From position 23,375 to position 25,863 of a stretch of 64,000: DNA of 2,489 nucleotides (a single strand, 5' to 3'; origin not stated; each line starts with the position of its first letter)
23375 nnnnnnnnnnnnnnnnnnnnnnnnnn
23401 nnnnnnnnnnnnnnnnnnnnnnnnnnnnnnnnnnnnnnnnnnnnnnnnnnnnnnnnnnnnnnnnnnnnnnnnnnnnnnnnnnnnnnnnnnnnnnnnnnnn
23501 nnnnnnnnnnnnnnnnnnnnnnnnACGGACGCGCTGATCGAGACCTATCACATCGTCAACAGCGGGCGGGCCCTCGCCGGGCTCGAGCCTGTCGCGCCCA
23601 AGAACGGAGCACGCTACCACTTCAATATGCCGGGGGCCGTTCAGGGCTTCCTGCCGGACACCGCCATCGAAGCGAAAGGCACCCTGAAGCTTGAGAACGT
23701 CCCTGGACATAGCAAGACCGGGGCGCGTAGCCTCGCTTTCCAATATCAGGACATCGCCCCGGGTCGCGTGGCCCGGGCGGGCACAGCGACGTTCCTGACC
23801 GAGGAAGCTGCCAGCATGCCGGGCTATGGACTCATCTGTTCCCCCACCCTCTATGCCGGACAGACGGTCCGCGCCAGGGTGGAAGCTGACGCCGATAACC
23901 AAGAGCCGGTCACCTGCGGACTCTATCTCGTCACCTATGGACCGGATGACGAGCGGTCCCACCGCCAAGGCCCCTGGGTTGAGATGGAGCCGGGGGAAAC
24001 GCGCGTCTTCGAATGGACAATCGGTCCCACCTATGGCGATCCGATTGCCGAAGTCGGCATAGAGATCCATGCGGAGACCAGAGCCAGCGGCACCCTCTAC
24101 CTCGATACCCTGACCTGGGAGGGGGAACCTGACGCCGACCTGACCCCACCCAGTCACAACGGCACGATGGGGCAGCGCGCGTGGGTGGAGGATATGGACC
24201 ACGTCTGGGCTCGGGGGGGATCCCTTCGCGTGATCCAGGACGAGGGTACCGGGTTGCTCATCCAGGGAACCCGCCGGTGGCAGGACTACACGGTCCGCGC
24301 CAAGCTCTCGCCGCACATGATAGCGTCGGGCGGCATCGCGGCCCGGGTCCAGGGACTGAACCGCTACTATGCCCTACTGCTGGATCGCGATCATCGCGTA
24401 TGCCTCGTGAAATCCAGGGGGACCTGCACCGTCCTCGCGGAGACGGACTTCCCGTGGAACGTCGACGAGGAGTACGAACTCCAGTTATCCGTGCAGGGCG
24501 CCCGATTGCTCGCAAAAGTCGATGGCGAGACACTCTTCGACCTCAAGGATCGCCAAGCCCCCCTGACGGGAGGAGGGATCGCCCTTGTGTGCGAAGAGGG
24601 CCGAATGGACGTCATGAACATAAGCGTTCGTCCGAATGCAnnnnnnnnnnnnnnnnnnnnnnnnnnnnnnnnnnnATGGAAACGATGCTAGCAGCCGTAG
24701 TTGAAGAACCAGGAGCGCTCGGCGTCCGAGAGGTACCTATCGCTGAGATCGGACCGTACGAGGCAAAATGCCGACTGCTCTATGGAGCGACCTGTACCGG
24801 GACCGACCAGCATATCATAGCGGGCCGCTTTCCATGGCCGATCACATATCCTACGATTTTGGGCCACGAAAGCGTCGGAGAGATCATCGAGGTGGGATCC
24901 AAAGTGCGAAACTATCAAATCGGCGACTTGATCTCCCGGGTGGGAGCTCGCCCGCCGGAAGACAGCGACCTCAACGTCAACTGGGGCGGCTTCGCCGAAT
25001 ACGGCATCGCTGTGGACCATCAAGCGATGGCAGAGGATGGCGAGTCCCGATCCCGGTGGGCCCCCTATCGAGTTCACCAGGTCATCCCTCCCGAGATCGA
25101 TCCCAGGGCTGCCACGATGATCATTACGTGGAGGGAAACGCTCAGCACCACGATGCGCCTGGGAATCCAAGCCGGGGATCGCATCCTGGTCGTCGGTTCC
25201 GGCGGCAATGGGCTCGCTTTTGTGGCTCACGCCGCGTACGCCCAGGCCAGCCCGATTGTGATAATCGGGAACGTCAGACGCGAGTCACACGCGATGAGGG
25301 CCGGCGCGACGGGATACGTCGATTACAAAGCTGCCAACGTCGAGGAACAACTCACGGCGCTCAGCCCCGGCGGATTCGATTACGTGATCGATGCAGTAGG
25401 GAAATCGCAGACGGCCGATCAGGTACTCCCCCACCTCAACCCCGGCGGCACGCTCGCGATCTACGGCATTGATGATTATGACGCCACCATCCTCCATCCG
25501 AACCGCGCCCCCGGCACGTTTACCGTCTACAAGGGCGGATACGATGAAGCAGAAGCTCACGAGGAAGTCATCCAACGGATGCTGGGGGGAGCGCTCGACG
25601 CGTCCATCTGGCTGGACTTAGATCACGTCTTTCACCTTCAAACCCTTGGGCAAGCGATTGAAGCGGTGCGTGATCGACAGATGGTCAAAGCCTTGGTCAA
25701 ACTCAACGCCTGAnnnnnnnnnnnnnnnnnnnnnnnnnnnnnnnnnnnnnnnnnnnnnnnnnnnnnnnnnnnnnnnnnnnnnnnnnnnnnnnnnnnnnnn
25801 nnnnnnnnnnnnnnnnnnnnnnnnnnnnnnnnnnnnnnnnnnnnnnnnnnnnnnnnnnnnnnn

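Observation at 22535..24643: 702-aa fusion of an ADP-ribosylglycohydrolase-fold domain with a DUF1080-like (3-keto-glycoside hydrolase-type) jelly-roll domain inside a sugar catabolic island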

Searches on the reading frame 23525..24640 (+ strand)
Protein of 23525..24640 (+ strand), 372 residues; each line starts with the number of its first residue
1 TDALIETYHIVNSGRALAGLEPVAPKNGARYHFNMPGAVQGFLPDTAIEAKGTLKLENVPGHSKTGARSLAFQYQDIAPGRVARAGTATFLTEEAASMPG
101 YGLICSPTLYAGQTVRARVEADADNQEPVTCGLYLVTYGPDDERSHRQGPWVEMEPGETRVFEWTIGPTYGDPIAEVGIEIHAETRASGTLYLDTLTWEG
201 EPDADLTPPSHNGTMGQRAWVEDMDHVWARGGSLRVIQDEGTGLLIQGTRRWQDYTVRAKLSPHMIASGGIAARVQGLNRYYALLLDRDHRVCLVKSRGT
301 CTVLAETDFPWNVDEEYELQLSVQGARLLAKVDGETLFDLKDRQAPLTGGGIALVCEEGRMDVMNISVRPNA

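Call 9: search_protein_families(library=pfam, proteins=[window:23525-24640:+], max_evalue=10)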
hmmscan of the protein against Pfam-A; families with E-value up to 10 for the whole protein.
window:23525-24640:+ (372 aa): 1 family
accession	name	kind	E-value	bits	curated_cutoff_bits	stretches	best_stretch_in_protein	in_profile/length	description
PF21708.4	Glyco_hydro_59_C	-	0.13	12.7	27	1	244-348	40-152/175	Galactocerebrosidase, C-terminal lectin domain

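Call 27: search_protein_representatives(protein=window:23567-24640:+)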
Query: 358 residues. Proteins with E-value up to 0.001 (for the whole library): 1477; up to 1e-10: 745; up to 1e-30: 222. The best 150 are listed.
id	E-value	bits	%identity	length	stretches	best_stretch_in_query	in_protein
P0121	4.2e-99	348.6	50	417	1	1-356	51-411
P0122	1.8e-89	316.9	44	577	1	2-354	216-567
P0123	3.8e-88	312.5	47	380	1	1-356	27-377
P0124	4.8e-81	289.2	44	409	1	6-356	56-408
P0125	1.3e-80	287.7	27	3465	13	226-332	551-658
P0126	1.7e-80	287.4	46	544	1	1-356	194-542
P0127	2.1e-80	287.1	46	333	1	25-356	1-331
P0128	3.8e-79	282.9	43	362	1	1-356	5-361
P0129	8.1e-79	281.8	43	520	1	3-355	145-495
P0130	2.4e-76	273.7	41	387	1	3-356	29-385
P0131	2.7e-76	273.5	41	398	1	1-356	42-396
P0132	1.1e-73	264.9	41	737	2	155-355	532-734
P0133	1.1e-73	264.9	45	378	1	1-347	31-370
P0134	5.4e-73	262.7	45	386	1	1-355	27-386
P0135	5.5e-73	262.7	43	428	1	1-356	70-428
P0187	1.9e-53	198.4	35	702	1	1-353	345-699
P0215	4.8e-48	180.6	33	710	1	8-354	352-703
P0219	3.6e-47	177.7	31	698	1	4-356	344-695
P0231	3.5e-45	171.2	33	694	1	10-354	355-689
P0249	3.8e-42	161.2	30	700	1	11-339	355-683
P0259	6.5e-41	157.1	33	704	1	1-355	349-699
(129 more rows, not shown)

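Call 56: find_encoding_contigs(protein=P0249, flank=8000, max_places=3)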
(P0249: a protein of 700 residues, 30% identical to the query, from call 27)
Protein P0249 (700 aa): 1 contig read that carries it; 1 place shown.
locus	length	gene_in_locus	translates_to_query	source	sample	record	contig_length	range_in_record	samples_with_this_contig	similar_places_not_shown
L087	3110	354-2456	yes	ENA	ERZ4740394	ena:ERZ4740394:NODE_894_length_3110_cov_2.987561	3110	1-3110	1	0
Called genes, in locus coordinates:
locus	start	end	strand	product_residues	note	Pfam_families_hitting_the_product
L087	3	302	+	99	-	?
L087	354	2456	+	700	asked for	PF03747:ADP_ribosyl_GH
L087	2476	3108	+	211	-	?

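Call 57: find_encoding_contigs(protein=P0219, flank=8000, max_places=3)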
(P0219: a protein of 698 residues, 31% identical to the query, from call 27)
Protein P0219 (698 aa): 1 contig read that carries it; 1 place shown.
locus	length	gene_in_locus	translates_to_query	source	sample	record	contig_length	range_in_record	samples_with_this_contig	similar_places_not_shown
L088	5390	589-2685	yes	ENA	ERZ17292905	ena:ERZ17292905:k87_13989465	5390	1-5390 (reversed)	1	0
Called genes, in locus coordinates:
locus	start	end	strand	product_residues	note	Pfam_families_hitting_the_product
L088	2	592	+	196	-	?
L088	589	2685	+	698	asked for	PF03747:ADP_ribosyl_GH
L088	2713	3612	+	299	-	PF00892:EamA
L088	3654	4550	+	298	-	PF00294:PfkB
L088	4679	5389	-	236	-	?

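Call 76: find_encoding_contigs(protein=P0215, flank=8000, max_places=2)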
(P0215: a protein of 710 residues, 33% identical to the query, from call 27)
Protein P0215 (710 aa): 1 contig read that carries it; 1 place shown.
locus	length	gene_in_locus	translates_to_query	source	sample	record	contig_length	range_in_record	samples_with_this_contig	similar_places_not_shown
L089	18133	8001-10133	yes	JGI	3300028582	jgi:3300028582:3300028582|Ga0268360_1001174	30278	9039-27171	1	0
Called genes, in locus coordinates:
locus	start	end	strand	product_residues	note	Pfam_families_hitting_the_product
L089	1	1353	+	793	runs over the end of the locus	PF03636:Glyco_hydro_65N, PF03632:Glyco_hydro_65m, PF03633:Glyco_hydro_65C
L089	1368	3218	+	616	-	PF07944:Beta-AFase-like_GH127_cat, PF20736:Glyco_hydro127M (weak)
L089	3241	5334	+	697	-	PF02743:dCache_1, PF00672:HAMP, PF00015:MCPsignal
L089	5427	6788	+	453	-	PF07536:HWE_HK (weak), PF07568:HisKA_2, PF13581:HATPase_c_2 (weak), PF02518:HATPase_c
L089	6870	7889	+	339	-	PF00356:LacI, PF00532:Peripla_BP_1, PF13407:Peripla_BP_4, PF13377:Peripla_BP_3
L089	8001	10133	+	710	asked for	PF03747:ADP_ribosyl_GH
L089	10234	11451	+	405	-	PF01547:SBP_bac_1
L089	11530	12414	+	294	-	PF00528:BPD_transp_1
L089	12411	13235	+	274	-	PF00528:BPD_transp_1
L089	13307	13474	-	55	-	-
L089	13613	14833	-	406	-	PF06980:DUF1302 (faint)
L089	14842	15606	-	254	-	PF07044:DUF1329 (weak), PF17131:TP_0789-like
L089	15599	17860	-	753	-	PF03176:MMPL, PF02460:Patched (faint), PF03176:MMPL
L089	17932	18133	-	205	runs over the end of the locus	PF00440:TetR_N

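Call 77: find_encoding_contigs(protein=P0231, flank=8000, max_places=2)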
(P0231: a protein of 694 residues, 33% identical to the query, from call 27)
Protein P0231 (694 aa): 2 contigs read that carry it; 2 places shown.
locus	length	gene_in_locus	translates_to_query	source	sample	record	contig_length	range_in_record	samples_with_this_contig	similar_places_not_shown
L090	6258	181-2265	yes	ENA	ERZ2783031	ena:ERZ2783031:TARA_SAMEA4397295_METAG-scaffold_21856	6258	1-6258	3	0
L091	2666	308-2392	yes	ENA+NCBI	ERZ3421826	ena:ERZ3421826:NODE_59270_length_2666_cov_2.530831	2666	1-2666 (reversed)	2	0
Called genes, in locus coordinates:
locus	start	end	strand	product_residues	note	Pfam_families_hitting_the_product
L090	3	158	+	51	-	?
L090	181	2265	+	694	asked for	PF03747:ADP_ribosyl_GH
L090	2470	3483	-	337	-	PF00535:Glycos_transf_2, PF13641:Glyco_tranf_2_3 (weak)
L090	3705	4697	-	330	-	-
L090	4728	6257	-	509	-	?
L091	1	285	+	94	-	?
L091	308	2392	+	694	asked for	PF03747:ADP_ribosyl_GH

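Call 78: find_encoding_contigs(protein=P0187, flank=8000, max_places=2)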
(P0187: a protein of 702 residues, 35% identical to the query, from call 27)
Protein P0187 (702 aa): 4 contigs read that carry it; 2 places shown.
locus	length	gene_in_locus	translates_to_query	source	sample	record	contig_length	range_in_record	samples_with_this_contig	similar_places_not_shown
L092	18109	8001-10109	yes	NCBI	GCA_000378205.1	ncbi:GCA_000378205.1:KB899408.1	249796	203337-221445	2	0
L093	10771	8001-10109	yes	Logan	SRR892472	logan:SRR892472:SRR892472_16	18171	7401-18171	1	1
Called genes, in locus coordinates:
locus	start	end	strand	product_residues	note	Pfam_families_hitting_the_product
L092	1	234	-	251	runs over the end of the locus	-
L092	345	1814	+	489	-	PF01212:Beta_elim_lyase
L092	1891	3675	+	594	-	PF00005:ABC_tran, PF13175:AAA_15 (faint), PF13476:AAA_23 (faint), PF13555:AAA_29 (faint), PF12848:ABC_tran_Xtn, PF00005:ABC_tran, PF13191:AAA_16 (weak), PF16326:ABC_tran_CTD, +5 more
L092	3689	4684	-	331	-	PF00356:LacI, PF00532:Peripla_BP_1, PF13377:Peripla_BP_3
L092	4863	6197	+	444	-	PF01547:SBP_bac_1, PF13416:SBP_bac_8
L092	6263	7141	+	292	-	PF00528:BPD_transp_1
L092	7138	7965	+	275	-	PF00528:BPD_transp_1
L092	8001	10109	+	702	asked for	PF03747:ADP_ribosyl_GH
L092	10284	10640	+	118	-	-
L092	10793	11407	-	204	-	-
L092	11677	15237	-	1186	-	PF01855:POR_N, PF17147:PFOR_II, PF01558:POR, PF10371:EKR, PF12838:Fer4_7, PF13187:Fer4_9, PF13237:Fer4_10, PF13484:Fer4_16, +4 more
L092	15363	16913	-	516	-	-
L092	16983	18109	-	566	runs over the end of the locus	PF00672:HAMP (weak), PF06580:His_kinase, PF02518:HATPase_c (weak)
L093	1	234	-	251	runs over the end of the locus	-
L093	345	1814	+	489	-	PF01212:Beta_elim_lyase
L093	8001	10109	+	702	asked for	PF03747:ADP_ribosyl_GH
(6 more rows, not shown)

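Call 79: find_encoding_contigs(protein=P0259, flank=8000, max_places=2)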
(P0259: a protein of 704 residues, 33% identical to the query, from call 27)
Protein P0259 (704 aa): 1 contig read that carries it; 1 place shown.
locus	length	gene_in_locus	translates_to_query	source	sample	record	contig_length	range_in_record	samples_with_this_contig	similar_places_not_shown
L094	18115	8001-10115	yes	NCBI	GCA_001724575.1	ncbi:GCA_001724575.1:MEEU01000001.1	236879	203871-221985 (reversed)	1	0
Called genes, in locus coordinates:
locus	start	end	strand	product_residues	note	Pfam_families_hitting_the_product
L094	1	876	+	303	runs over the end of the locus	PF03088:Str_synth (faint), PF08450:SGL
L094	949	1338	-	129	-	PF05239:PRC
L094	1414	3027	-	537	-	PF12792:CSS-motif, PF00563:EAL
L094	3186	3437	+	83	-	-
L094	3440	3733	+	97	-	-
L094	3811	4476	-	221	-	PF13441:Gly-zipper_YMGG, PF13488:Gly-zipper_Omp, PF00691:OmpA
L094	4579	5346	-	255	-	PF00106:adh_short, PF01370:Epimerase (faint), PF08659:KR, PF13561:adh_short_C2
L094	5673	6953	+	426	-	PF00155:Aminotran_1_2, PF00266:Aminotran_5 (faint)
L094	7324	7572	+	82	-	-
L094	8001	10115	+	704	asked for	PF03747:ADP_ribosyl_GH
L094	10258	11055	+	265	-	PF10613:Lig_chan-Glu_bd, PF00497:SBP_bac_3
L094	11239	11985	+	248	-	PF02463:SMC_N (weak), PF13555:AAA_29 (faint), PF00005:ABC_tran, PF13401:AAA_22 (faint), PF13304:AAA_21 (weak)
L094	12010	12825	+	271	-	PF00528:BPD_transp_1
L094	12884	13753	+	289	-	PF00528:BPD_transp_1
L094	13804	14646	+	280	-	-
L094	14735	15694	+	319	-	PF01156:IU_nuc_hydro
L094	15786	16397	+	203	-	PF13560:HTH_31, PF01381:HTH_3, PF07883:Cupin_2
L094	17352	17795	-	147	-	PF01047:MarR (weak), PF12840:HTH_20 (weak), PF13404:HTH_AsnC-type, PF13412:HTH_24, PF01037:AsnC_trans_reg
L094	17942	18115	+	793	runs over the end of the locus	PF00456:Transketolase_N, PF17831:PDH_E1_M, PF22613:Transketolase_C_1 (faint)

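Call 81: search_protein_families(library=ncbifam, proteins=[L088:3654-4550:+], max_evalue=1e-60)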
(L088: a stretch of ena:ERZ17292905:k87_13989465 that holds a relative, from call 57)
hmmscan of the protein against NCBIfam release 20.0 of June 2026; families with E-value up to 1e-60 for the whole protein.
L088:3654-4550:+ (298 aa): 1 family
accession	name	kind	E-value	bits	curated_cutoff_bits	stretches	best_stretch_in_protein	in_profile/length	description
TIGR02152.1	D_ribokin_bact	equivalog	1.7e-70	237.7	299.65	1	5-294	2-297/298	ribokinase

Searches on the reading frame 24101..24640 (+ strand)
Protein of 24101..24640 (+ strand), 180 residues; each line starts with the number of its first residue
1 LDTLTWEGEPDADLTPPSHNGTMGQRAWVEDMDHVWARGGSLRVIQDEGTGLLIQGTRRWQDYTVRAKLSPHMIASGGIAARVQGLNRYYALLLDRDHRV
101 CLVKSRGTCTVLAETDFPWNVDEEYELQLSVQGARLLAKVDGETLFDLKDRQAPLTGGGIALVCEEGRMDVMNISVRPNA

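Call 9: search_protein_families(library=pfam, proteins=[window:24101-24640:+], max_evalue=10)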
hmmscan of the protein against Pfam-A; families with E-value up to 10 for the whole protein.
window:24101-24640:+ (180 aa): 4 families
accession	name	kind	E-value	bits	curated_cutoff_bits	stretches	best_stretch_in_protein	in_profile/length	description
PF06439.18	3keto-disac_hyd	-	0.0053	17.3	26.8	1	37-177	28-187/187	3-keto-disaccharide hydrolase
PF21708.4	Glyco_hydro_59_C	-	0.018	15.5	27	1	51-156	39-152/175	Galactocerebrosidase, C-terminal lectin domain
PF19763.6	DUF6250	-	0.15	12.3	26.9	1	115-170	107-161/165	Domain of unknown function (DUF6250)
PF22925.3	TS_C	-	0.17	11.9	27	1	88-151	99-159/202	Trans-sialidase, C-terminal domain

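Call 62: search_protein_families(library=pfam, alignment_id=A4, max_evalue=0.01)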
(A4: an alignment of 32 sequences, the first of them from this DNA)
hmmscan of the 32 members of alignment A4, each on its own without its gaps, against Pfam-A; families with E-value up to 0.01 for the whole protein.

A. member 1, seq(163 aa): 1 family
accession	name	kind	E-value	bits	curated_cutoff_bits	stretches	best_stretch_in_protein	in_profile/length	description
PF06439.18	3keto-disac_hyd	-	0.0045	17.5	26.8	1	21-160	29-187/187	3-keto-disaccharide hydrolase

B. families by the number of members that match (of 32 scanned): 4 families
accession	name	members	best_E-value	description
PF21708.4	Glyco_hydro_59_C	9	9.5e-08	Galactocerebrosidase, C-terminal lectin domain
PF06439.18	3keto-disac_hyd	6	0.00028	3-keto-disaccharide hydrolase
PF19763.6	DUF6250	1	0.0028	Domain of unknown function (DUF6250)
PF02210.31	Laminin_G_2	1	0.0052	Laminin G domain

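Call 63: search_solved_structures(query=A4, max_evalue=1, show_alignments=2)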
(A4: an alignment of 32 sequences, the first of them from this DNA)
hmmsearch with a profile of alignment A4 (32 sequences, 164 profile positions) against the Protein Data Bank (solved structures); distinct sequences matched with E-value up to 1: 10.
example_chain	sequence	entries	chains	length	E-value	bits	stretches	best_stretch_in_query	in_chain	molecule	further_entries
4azz_A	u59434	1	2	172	0.00013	24.8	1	83-158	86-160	LEVANASE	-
4b1l_A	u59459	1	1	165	0.00014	24.7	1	83-158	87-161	LEVANASE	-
4b1m_A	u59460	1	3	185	0.00018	24.4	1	83-158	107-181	LEVANASE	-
9h8i_A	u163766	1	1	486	0.013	18.3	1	89-162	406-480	Endolevansase LevB1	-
6r3u_A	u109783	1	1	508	0.043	16.6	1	72-162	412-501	Glycoside hydrolase family 32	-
6r3r_A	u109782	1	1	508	0.043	16.6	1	72-162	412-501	Glycoside hydrolase family 32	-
7znr_A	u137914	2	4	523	0.053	16.3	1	72-162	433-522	Sucrose-6-phosphate hydrolase | Glycoside hydrolase family 32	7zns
8aa2_E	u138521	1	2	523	0.053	16.3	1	72-162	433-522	Glycoside hydrolase family 32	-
8a9y_E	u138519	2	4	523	0.053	16.3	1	72-162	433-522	Glycoside hydrolase family 32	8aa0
5nld_A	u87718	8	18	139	0.97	12.2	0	98-140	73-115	Galectin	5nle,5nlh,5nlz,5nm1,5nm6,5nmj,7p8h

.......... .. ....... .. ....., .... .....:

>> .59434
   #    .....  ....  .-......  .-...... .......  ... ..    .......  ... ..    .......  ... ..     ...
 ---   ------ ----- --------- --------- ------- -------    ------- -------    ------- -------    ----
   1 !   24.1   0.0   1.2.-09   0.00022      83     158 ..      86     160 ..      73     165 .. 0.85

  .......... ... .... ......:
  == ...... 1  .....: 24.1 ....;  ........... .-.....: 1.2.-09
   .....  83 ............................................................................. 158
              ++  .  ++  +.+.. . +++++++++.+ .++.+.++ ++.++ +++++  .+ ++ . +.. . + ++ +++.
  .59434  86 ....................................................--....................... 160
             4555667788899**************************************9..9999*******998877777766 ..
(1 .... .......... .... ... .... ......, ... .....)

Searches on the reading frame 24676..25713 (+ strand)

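Call 59: search_protein_families(library=ncbifam, proteins=[window:24676-25713:+], max_evalue=1e-10)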
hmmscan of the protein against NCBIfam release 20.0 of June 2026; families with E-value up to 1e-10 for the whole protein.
window:24676-25713:+ (345 aa): 14 families
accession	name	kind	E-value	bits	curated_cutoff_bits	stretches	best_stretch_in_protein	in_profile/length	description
TIGR00692.1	tdh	equivalog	1.6e-21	76.8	458.35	1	137-338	133-335/340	L-threonine 3-dehydrogenase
NF003808.0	PRK05396.1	equivalog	1.8e-20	73.1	380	0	15-88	13-87/341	L-threonine 3-dehydrogenase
TIGR03451.1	mycoS_dep_FDH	equivalog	7.3e-17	61.2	512.9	1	163-272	173-284/358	S-(hydroxymethyl)mycothiol dehydrogenase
NF007489.0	PRK10083.1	equivalog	1e-16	60.8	376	1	4-87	1-82/339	Zn-dependent oxidoreductase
NF041097.1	keto_inos_dh_IolM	equivalog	3.3e-16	58.9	450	0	163-342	203-388/389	scyllo-inosose 3-dehydrogenase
TIGR03366.1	HpnZ_proposed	hypoth_equivalog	2.2e-15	56.7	328.1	0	159-264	151-253/315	putative phosphonate catabolism associated alcohol dehydrogenase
TIGR01202.1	bchC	equivalog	6.2e-14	51.8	291.25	1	6-264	4-231/308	chlorophyll synthesis pathway protein BchC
TIGR03989.1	Rxyl_3153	subfamily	1.3e-13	51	440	0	6-85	5-82/370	NDMA-dependent alcohol dehydrogenase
NF010344.0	PRK13771.1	subfamily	5.6e-13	48.6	349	0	6-87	3-83/334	putative alcohol dehydrogenase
NF041172.1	AcrlCoa_red_Thmprot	equivalog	2e-12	46.7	500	1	4-264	1-256/334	acryloyl-CoA reductase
TIGR02818.1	adh_III_F_hyde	equivalog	1.6e-11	43.9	543.95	0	164-255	183-277/368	S-(hydroxymethyl)glutathione dehydrogenase/class III alcohol dehydrogenase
TIGR02819.1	fdhA_non_GSH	equivalog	4.5e-11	42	636.95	0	40-87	48-93/397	formaldehyde dehydrogenase, glutathione-independent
TIGR02824.1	quinone_pig3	subfamily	4.9e-11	42.2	296.8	0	160-249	133-224/325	putative NAD(P)H quinone oxidoreductase, PIG3 family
NF047908.1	AldhRedAhr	equivalog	7e-11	41.6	470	0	18-265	19-261/335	NADPH-dependent aldehyde reductase Ahr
